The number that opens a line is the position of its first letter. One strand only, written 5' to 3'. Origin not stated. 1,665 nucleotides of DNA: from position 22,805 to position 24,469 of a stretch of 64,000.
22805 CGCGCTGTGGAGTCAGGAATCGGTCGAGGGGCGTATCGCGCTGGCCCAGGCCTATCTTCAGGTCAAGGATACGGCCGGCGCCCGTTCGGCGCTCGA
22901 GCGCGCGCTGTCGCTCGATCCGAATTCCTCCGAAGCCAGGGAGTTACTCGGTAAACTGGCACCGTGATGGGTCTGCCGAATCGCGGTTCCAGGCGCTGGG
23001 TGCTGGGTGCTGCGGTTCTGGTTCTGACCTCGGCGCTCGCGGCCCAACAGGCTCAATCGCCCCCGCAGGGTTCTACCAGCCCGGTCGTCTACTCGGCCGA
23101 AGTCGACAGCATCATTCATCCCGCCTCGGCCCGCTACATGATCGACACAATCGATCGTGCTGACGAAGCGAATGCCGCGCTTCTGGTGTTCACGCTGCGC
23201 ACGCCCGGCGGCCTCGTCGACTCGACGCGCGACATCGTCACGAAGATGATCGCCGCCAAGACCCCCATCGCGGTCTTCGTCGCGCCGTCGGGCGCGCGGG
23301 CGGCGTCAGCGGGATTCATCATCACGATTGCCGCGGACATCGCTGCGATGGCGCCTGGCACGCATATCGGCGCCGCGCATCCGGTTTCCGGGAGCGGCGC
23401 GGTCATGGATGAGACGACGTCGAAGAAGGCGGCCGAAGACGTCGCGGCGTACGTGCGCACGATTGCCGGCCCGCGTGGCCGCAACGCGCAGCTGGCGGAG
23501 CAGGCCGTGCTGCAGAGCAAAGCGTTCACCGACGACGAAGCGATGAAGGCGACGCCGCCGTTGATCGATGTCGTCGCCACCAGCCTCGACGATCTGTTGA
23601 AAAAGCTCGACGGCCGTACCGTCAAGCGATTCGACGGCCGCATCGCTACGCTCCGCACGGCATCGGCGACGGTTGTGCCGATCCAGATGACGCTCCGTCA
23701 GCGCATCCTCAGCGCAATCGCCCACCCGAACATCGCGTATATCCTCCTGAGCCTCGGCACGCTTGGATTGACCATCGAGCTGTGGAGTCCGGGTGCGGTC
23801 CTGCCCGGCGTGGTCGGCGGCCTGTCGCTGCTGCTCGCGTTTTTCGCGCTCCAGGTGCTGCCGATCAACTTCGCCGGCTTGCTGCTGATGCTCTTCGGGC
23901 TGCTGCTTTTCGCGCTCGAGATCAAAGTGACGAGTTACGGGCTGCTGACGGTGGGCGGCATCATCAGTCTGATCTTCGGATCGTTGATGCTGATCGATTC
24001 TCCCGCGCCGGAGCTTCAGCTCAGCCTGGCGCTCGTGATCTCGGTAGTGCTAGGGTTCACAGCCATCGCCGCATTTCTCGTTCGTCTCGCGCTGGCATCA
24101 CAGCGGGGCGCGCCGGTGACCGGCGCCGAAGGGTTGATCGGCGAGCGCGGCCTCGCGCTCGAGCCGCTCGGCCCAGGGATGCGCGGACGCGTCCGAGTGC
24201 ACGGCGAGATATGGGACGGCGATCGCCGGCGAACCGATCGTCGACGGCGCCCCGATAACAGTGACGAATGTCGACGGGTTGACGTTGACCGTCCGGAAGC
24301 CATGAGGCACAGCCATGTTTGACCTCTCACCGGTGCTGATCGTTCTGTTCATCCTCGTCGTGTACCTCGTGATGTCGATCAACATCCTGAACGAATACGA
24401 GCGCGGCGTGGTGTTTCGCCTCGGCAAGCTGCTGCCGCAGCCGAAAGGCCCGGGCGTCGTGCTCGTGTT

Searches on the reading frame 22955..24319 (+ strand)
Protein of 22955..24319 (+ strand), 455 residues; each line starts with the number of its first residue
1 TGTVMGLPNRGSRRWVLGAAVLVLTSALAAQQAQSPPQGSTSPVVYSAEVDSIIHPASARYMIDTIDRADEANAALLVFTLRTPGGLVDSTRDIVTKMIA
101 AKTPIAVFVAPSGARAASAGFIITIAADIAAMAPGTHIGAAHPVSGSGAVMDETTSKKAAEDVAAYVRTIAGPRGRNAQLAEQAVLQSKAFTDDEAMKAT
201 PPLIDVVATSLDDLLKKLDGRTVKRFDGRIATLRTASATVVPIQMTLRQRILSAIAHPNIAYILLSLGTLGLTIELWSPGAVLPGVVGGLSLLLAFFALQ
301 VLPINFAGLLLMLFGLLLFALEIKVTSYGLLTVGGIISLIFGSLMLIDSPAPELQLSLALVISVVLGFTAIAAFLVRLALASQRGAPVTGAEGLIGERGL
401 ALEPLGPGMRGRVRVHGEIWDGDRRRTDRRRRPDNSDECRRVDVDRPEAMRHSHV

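Call 32: search_protein_families(library=pfam, proteins=[window:22955-24319:+], max_evalue=0.001)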
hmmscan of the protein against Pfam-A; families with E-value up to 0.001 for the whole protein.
window:22955-24319:+ (455 aa): 3 families
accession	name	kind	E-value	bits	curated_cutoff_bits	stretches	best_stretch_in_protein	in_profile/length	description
PF24961.1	NfeD_membrane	-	2e-26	92.8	26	1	259-375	1-116/119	NfeD integral membrane domain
PF25145.1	NfeD1b_N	-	1.8e-16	60.7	40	1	45-185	2-135/189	NfeD1b, N-terminal domain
PF01957.25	NfeD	-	6.3e-05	23.5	29.1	1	391-421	1-29/57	NfeD-like C-terminal, partner-binding domain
